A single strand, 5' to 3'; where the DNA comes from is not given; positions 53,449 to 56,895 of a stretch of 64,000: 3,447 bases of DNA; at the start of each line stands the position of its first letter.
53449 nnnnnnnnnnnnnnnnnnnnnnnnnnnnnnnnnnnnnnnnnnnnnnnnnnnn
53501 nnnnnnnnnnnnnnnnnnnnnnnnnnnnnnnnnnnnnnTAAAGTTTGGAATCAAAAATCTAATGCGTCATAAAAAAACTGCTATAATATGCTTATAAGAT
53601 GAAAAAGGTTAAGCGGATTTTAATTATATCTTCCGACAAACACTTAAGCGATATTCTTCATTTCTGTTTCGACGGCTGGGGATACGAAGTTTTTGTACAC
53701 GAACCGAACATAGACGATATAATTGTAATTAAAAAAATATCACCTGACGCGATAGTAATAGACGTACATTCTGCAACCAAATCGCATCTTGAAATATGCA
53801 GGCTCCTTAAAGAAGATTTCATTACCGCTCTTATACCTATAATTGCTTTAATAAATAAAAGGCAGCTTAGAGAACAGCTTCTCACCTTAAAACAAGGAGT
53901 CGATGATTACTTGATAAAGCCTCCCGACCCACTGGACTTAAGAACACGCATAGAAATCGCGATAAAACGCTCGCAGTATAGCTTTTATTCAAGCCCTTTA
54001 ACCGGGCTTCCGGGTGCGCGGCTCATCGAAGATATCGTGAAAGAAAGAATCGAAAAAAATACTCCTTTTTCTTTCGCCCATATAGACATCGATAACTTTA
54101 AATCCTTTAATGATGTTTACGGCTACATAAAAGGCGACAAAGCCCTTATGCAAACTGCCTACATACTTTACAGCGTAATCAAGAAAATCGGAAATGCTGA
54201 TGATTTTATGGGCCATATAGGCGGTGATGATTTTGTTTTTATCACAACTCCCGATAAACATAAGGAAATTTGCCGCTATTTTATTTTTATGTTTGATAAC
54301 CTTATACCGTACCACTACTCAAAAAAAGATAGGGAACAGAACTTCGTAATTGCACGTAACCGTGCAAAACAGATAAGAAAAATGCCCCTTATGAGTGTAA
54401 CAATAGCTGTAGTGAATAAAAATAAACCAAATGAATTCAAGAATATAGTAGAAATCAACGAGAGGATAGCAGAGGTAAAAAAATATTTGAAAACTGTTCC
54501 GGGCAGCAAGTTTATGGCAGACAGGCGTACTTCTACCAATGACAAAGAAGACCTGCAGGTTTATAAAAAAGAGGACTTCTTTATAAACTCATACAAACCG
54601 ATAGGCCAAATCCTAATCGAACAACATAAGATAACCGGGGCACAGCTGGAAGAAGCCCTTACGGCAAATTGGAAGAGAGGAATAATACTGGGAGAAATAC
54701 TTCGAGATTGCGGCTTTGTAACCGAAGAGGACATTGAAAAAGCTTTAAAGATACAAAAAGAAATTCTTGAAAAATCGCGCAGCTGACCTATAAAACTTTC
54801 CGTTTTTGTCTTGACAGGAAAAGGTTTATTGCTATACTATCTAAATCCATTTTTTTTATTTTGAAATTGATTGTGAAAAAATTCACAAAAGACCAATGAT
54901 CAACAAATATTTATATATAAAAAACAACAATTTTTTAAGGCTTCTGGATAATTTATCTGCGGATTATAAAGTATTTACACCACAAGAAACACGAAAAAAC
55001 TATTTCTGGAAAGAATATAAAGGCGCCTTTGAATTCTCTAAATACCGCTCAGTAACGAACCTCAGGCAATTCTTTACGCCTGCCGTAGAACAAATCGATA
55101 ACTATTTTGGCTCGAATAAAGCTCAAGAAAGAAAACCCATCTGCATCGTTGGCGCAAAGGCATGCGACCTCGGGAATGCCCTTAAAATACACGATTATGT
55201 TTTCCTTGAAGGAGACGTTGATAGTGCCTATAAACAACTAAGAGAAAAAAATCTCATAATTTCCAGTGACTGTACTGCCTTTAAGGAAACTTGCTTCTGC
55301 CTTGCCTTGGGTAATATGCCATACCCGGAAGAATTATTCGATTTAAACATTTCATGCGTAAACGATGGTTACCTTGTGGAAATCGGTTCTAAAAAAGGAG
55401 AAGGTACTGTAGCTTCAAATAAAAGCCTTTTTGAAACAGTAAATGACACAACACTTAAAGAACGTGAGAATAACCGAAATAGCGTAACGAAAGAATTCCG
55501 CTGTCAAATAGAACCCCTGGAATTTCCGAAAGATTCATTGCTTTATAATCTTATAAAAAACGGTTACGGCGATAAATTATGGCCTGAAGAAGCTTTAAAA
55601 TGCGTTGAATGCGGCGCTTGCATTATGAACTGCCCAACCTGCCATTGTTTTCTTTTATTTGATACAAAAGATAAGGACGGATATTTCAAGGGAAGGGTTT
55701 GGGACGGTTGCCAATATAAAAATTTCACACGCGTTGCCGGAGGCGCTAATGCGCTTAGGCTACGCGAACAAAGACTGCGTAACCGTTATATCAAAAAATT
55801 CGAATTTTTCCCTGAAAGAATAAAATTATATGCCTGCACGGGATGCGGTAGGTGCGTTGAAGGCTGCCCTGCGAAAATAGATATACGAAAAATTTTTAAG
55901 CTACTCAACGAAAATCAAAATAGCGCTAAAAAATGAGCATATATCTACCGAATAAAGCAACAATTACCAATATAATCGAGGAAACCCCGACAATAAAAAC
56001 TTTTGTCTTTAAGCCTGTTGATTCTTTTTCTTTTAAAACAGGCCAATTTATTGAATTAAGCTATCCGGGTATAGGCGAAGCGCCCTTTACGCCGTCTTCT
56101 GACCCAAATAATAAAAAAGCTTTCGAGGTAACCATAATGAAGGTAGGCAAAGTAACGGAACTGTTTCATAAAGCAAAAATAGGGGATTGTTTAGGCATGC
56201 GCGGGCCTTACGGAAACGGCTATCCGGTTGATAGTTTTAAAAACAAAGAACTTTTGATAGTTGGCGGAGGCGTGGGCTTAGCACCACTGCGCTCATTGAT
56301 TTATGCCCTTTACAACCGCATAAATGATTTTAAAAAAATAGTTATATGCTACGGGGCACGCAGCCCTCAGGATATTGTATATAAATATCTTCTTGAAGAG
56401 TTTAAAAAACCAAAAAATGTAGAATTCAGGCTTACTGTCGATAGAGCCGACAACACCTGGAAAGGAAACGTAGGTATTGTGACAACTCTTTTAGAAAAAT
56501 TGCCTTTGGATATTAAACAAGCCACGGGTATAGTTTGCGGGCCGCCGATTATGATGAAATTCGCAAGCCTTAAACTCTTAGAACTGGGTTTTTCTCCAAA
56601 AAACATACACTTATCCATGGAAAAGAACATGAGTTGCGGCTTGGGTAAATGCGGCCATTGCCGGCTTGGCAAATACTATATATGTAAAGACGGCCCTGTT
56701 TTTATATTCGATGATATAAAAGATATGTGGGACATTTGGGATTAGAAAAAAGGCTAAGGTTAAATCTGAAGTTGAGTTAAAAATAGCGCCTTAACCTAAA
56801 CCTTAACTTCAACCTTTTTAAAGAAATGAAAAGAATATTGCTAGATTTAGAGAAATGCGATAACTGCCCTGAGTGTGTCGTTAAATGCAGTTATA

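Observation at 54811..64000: Group-4 membrane-bound [NiFe]-hydrogenase (Mbh/Ech-like) cluster led by an AsrA/AsrB-like (HydB/HydG-like) NAD(P)H-type module and followed by Mrp antiporter subunits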

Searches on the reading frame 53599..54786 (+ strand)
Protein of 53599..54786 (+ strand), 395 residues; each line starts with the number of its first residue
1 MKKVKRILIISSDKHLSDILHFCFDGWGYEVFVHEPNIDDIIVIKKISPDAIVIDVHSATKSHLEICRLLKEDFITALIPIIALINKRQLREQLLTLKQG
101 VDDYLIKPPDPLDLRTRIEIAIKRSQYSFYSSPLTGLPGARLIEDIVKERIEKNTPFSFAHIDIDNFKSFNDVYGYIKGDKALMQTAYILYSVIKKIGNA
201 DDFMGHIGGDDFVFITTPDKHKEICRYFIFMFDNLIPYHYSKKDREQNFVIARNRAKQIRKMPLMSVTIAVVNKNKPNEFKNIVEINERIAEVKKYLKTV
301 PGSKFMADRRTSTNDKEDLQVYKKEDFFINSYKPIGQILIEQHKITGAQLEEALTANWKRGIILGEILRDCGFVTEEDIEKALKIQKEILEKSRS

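Call 68: search_protein_families(library=ncbifam, proteins=[window:53599-54786:+], max_evalue=0.00001)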
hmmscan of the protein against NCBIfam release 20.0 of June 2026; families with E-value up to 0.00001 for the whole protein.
window:53599-54786:+ (395 aa): 44 families (the best 25 are shown)
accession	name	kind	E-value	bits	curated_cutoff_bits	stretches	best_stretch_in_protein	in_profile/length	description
NF007135.0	PRK09581.1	equivalog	2.6e-21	76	474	1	3-219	154-381/457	PleD family two-component system response regulator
TIGR02154.1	PhoB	equivalog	7.4e-18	64.7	296.2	1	5-127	3-125/226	phosphate regulon transcriptional regulator PhoB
NF040534.1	resp_reg_YycF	equivalog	1.8e-15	56.8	340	1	5-127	1-120/231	response regulator YycF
TIGR00254.1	GGDEF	domain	2.5e-14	53.3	37.4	1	132-220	8-96/168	diguanylate cyclase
NF045944.1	ResRegRpaBCyano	equivalog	7.9e-14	51.6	330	1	8-127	1-117/229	response regulator transcription factor RpaB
NF047654.1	DiguCycDgcRLepto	equivalog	2e-13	49.9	500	1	5-219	3-222/295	diguanylate cyclase DgcR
NF045914.1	RespRegNblR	equivalog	3.7e-13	49.6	300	1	5-126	7-126/228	response regulator transcription factor NblR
NF053729.1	c-di-GMP_motif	domain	4.9e-13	48.7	38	1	334-386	1-53/53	cyclic di-GMP-binding domain-containing protein, MshE-related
NF007005.1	PRK09468.1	equivalog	9.4e-13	48.1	331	1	3-133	2-130/237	osmolarity response regulator transcription factor OmpR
NF008296.0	PRK11083.1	equivalog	1.5e-12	47.4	273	1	4-132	3-128/228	two-component system response regulator CreB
NF038266.1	diguan_SiaD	equivalog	2.2e-12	46.9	290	1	132-219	97-184/252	biofilm regulation diguanylate cyclase SiaD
NF040689.1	MtrAB_MtrA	equivalog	7.4e-12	45.1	300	1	7-126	1-117/219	MtrAB system response regulator MtrA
NF053854.1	RespRegPhoBBctds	equivalog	2e-11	43.7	270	1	7-127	1-120/225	two-component system response regulator PhoB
NF033117.2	vanR_ACDEGLN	exception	6.9e-11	42.1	350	1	7-126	1-117/226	VanR-ABDEGLN family response regulator transcription factor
NF051473.1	DigCycDgcsShew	equivalog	1.3e-10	41.1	400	1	152-222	162-228/291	diguanylate cyclase DgcS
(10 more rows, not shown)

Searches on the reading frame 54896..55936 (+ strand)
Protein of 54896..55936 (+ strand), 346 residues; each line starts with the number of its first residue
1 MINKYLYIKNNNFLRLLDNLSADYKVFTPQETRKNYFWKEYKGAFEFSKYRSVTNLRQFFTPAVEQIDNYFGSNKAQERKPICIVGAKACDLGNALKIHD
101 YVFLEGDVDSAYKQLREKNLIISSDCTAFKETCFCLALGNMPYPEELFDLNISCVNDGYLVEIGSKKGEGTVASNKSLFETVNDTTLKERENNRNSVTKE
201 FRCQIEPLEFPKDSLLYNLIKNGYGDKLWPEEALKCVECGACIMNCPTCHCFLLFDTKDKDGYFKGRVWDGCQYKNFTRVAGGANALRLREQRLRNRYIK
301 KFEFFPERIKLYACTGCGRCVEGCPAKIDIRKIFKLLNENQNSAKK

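Call 3: search_protein_families(library=pfam, proteins=[window:54896-55936:+], max_evalue=0.01)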
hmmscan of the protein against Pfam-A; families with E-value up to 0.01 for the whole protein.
window:54896-55936:+ (346 aa): 14 families
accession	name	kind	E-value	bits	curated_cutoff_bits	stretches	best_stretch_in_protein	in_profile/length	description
PF17179.9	Fer4_22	-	2e-26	93.1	27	1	235-328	1-95/95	4Fe-4S dicluster domain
PF13183.11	Fer4_8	-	1.4e-08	35.6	27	1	232-328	1-68/68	4Fe-4S dicluster domain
PF13187.11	Fer4_9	-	1.4e-08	35.1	27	1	313-342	1-30/52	4Fe-4S dicluster domain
PF13237.11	Fer4_10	-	6.5e-07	29.6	25.5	2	233-325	6-53/53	4Fe-4S dicluster domain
PF00037.32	Fer4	-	1.3e-06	28.4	21.1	1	313-326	7-20/24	4Fe-4S binding domain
PF12797.12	Fer4_2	-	3.9e-06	26.9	24.5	2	309-326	5-22/22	4Fe-4S binding domain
PF13534.11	Fer4_17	-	8.5e-06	26.7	22.2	0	217-247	27-57/61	4Fe-4S dicluster domain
PF12838.12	Fer4_7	-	4.9e-05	24.2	27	1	235-328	1-52/52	4Fe-4S dicluster domain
PF14697.11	Fer4_21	-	4.9e-05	23.8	35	0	313-326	40-53/59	4Fe-4S dicluster domain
PF13746.11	Fer4_18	-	5.4e-05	23.8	27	1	313-336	60-83/114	4Fe-4S dicluster domain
PF12837.12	Fer4_6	-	0.00015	21.9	25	1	313-326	8-21/24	4Fe-4S binding domain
PF12800.12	Fer4_4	-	0.00027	21.5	24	1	312-326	2-16/17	4Fe-4S binding domain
PF13484.11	Fer4_16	-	0.00046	21.3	30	0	314-328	2-16/66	4Fe-4S double cluster binding domain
PF25160.1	LdpA_Fe-S-bd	-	0.0051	17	27.6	1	310-327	24-41/49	LdpA Fe-S cluster-binding domain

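Call 4: search_protein_families(library=ncbifam, proteins=[window:54896-55936:+], max_evalue=0.01)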
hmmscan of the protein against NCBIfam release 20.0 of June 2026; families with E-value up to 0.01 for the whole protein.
window:54896-55936:+ (346 aa): 31 families (the best 25 are shown)
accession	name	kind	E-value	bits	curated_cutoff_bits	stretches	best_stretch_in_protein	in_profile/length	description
NF040829.1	sulfhyd_ShyB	equivalog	3.8e-48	164.2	690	1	4-335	2-327/334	NAD(P)-dependent hydrogenase/sulfhydrogenase 2 subunit beta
NF040833.1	sulfhyd_HydB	equivalog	1.3e-42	146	750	1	5-334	3-332/367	NADPH-dependent hydrogenase/sulfhydrogenase 1 subunit beta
TIGR02910.1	sulfite_red_A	equivalog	3.6e-36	125.1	323.15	1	7-338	4-327/334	anaerobic sulfite reductase subunit AsrA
NF004898.0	PRK06259.1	equivalog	7.8e-06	24.8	385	1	310-331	184-205/488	fumarate reductase (CoM/CoB) subunit TfrB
NF040864.1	HgcB_ferredoxin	equivalog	1e-05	25.3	99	0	232-248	42-58/93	mercury methylation ferredoxin HgcB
TIGR00273.1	TIGR00273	equivalog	1.4e-05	24.2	444.8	1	312-338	343-369/432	LutB/LldF family L-lactate oxidation iron-sulfur protein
NF041836.1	rnfB_Methano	equivalog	3.2e-05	23.5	445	1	233-327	170-260/265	Rnf electron transport complex subunit RnfB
NF007204.0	PRK09625.1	equivalog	4e-05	23.6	125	0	309-341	86-118/133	pyruvate flavodoxin oxidoreductase subunit delta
TIGR02745.1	ccoG_rdxA_fixG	equivalog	4.2e-05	22.7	316.7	1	296-332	214-251/435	cytochrome c oxidase accessory protein CcoG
NF005505.0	PRK07118.1-4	equivalog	7.5e-05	22.3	378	1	235-327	172-260/265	Fe-S cluster domain-containing protein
NF005506.0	PRK07118.1-5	equivalog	9.8e-05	21.9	388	1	235-331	171-264/279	Fe-S cluster domain-containing protein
NF038196.1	ferrodoxin_EFR1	subfamily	0.00016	21.8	75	0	234-248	184-198/242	EFR1 family ferrodoxin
TIGR01945.1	rnfC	subfamily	0.00021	20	245.95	0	216-248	384-416/435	RnfABCDGE type electron transport complex subunit C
NF041890.1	hdrC_Methbact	equivalog_domain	0.00024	20.7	270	0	231-249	26-44/192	ferredoxin:CoB-CoM heterodisulfide reductase subunit HdrC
NF041837.1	rnfC_Methano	equivalog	0.00028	19.9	650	0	309-340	394-425/438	Rnf electron transport complex subunit RnfC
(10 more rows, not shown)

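Call 25: search_solved_structures(query=window:54896-55936:+, max_evalue=0.01, show_alignments=2)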
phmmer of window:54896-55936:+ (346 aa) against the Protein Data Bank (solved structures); distinct sequences matched with E-value up to 0.01: 1.
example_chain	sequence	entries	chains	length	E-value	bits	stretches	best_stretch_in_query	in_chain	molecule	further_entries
9nez_B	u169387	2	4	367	1.2e-40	143.4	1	5-337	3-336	Sulfhydrogenase 1 subunit beta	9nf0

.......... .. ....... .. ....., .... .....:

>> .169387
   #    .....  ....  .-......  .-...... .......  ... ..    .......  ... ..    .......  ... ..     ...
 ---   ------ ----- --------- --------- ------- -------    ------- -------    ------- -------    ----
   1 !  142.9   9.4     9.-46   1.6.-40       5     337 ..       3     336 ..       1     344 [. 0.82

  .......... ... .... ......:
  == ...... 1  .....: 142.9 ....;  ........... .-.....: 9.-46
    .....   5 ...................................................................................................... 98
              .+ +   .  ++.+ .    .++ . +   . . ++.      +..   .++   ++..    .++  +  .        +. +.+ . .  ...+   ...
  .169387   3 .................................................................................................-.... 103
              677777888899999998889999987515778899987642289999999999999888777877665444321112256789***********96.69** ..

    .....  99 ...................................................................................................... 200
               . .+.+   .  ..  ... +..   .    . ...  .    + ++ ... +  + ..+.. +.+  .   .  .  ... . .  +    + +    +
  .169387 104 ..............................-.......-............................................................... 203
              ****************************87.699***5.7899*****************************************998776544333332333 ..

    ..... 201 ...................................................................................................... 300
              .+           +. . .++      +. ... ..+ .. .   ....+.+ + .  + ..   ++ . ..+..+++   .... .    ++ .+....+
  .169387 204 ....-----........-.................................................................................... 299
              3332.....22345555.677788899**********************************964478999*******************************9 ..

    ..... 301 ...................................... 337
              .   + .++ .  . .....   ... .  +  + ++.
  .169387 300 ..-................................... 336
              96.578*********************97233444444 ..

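Call 45: find_related_loci(query=A2, collection=metagenome_contigs, flank=10000)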
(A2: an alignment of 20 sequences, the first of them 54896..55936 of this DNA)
Query A2 (346 aa) in metagenome_contigs; peptide patterns used: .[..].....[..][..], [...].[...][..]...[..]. (x = any residue, [..] = any of these).
600 stretches matched a pattern (row limit reached: there are more); 446 encode a relative of the query (tblastn E <= 1e-3); the best 80 are kept; 80 distinct loci.
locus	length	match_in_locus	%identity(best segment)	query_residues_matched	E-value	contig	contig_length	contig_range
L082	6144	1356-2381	66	1-343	2e-159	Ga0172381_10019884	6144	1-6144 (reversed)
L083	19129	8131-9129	55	7-338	3e-114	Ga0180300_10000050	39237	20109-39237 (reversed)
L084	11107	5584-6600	48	7-341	1e-98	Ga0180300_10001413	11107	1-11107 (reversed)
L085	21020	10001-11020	45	7-341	2e-94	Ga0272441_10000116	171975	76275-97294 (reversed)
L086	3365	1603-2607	46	7-337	3e-95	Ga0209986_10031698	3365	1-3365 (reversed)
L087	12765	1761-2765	47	7-337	2e-93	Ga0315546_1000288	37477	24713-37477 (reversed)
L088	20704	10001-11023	42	2-337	2e-93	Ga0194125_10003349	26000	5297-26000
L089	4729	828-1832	47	7-337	5e-93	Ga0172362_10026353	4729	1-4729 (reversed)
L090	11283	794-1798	46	7-337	2e-92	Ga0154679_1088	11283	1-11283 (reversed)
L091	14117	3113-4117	45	7-337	1e-92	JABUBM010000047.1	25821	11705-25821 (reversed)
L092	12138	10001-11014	45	7-340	7e-92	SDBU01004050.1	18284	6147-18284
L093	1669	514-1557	44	1-339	1e-97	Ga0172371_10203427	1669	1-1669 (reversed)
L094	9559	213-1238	45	2-340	2e-91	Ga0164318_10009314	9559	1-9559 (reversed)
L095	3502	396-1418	45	4-340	2e-92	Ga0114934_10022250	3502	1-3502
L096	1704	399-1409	45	7-338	1e-96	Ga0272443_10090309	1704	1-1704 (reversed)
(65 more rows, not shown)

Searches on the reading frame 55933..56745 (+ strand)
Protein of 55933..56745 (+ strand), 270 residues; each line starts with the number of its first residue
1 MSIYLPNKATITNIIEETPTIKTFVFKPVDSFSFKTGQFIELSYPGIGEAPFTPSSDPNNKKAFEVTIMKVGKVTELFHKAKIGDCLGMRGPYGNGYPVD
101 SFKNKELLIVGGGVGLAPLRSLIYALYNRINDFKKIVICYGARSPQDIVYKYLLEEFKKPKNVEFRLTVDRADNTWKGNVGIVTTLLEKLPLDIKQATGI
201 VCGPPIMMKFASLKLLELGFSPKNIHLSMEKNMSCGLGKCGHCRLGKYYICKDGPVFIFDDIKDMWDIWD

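Call 3: search_protein_families(library=pfam, proteins=[window:55933-56745:+], max_evalue=0.01)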
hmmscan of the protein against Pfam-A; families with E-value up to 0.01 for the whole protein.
window:55933-56745:+ (270 aa): 3 families
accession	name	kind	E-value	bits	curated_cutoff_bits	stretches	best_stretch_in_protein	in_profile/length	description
PF00175.26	NAD_binding_1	-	2e-17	64.2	22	1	110-211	2-107/109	Oxidoreductase NAD-binding domain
PF10418.14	DHODB_Fe-S_bind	-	4.1e-09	36.5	23.9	1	230-262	1-40/41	Iron-sulfur cluster binding domain of dihydroorotate dehydrogenase B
PF00970.30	FAD_binding_6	-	2.7e-07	31.3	21.1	1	13-95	6-96/99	Oxidoreductase FAD-binding domain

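Call 4: search_protein_families(library=ncbifam, proteins=[window:55933-56745:+], max_evalue=0.01)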
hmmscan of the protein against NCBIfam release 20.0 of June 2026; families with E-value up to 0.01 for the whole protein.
window:55933-56745:+ (270 aa): 28 families (the best 25 are shown)
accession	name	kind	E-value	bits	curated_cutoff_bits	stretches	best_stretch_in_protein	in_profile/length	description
TIGR02911.1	sulfite_red_B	equivalog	2.5e-72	243.1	288.6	1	3-265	2-259/261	anaerobic sulfite reductase subunit AsrB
NF006220.0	PRK08345.1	subfamily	2.5e-63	214.1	395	1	4-262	8-287/294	cytochrome-c3 hydrogenase subunit gamma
NF040835.1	sulfhyd_HydG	equivalog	1.2e-54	185.6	650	1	7-263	18-285/292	NADPH-dependent hydrogenase/sulfhydrogenase 1 subunit gamma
NF040830.1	sulfhyd_ShyC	equivalog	6.2e-52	176.6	600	1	4-261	4-280/288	NAD(P)-dependent hydrogenase/sulfhydrogenase 2 subunit gamma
NF000796.0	PRK00054.1-1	equivalog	6.4e-49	166.5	224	1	6-262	3-235/254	dihydroorotate dehydrogenase electron transfer subunit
NF000798.0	PRK00054.1-3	equivalog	4.4e-25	88.7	219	1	30-262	27-242/244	dihydroorotate dehydrogenase electron transfer subunit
NF058606.1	GlBtMonoRdsGbcB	equivalog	3.6e-24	85.3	500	1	12-226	19-243/362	glycine betaine monooxygenase reductase subunit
NF000799.0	PRK00054.1-4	equivalog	7.9e-23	80.8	314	1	60-261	63-255/258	dihydroorotate dehydrogenase electron transfer subunit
NF004862.0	PRK06222.1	subfamily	1.4e-21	77.2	220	1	33-257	27-243/281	sulfide/dihydroorotate dehydrogenase-like FAD/NAD-binding protein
NF040810.1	BenC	equivalog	4.5e-21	75.3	430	1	9-227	107-327/333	benzoate 1,2-dioxygenase electron transfer component BenC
NF000797.0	PRK00054.1-2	equivalog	7.8e-21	74.5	270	1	13-258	21-261/267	dihydroorotate dehydrogenase electron transfer subunit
NF009414.0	PRK12778.1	equivalog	3.2e-20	72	1103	1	32-257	26-243/752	bifunctional dihydroorotate dehydrogenase B NAD binding subunit/NADPH-dependent glutamate synthase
NF045803.1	MethMoxFADbindMmoC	equivalog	6.7e-19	67.8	500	1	31-227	137-337/343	aromatic/alkene monooxygenase hydroxylase FAD-binding subunit MmoC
TIGR01941.1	nqrF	equivalog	5.1e-18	65.2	295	1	66-227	234-400/405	NADH:ubiquinone reductase (Na(+)-transporting) subunit F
NF007964.0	PRK10684.1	equivalog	5.3e-14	51.9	383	1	6-226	9-233/333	NADH oxidoreductase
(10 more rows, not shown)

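Call 26: search_solved_structures(query=window:55933-56745:+, max_evalue=0.00001, show_alignments=1)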
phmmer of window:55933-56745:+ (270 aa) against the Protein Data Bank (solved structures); distinct sequences matched with E-value up to 0.00001: 42.
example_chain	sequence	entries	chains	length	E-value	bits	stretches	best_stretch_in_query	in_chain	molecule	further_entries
9nez_C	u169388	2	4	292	1.7e-54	188.3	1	9-263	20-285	Sulfhydrogenase 1 subunit gamma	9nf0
5ksw_B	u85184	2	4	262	2.8e-21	79.4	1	36-259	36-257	Dihydroorotate dehydrogenase B (NAD(+)), electron transfer subunit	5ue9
4ylf_A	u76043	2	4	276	7.6e-21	78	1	24-262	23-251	Dihydroorotate dehydrogenase B (NAD(+)), electron transfer subunit homolog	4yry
1ep3_B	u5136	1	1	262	3.7e-19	72.4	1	36-259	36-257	DIHYDROOROTATE DEHYDROGENASE B (PYRK SUBUNIT)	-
1ep1_B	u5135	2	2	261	3.7e-19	72.4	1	36-259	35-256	DIHYDROOROTATE DEHYDROGENASE B (PYRK SUBUNIT)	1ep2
7rom_A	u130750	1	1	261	3.6e-17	65.9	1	51-223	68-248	NADH-cytochrome b5 reductase 1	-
7qty_A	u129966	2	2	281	5.2e-15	58.8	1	78-227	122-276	Na(+)-translocating NADH-quinone reductase subunit F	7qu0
2r6h_A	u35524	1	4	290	2.9e-14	56.4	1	70-219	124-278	NADH:ubiquinone oxidoreductase, Na translocating, F subunit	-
7qu3_A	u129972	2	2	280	3.1e-14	56.3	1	72-227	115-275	Na(+)-translocating NADH-quinone reductase subunit F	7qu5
1krh_A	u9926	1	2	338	2.8e-13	53.1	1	11-225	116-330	Benzoate 1,2-Dioxygenase Reductase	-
5yly_A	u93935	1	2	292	9.3e-13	51.4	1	71-221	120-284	Nitrate reductase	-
8ad3_A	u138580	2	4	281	1.4e-12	50.9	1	72-227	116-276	Na(+)-translocating NADH-quinone reductase subunit F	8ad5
4u9u_A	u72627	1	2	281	1.4e-12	50.8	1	72-227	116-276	Na(+)-translocating NADH-quinone reductase subunit F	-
8ad4_A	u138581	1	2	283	1.5e-12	50.8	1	72-227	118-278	Na(+)-translocating NADH-quinone reductase subunit F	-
4uaj_A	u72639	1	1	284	1.5e-12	50.8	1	72-227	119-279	Na(+)-translocating NADH-quinone reductase subunit F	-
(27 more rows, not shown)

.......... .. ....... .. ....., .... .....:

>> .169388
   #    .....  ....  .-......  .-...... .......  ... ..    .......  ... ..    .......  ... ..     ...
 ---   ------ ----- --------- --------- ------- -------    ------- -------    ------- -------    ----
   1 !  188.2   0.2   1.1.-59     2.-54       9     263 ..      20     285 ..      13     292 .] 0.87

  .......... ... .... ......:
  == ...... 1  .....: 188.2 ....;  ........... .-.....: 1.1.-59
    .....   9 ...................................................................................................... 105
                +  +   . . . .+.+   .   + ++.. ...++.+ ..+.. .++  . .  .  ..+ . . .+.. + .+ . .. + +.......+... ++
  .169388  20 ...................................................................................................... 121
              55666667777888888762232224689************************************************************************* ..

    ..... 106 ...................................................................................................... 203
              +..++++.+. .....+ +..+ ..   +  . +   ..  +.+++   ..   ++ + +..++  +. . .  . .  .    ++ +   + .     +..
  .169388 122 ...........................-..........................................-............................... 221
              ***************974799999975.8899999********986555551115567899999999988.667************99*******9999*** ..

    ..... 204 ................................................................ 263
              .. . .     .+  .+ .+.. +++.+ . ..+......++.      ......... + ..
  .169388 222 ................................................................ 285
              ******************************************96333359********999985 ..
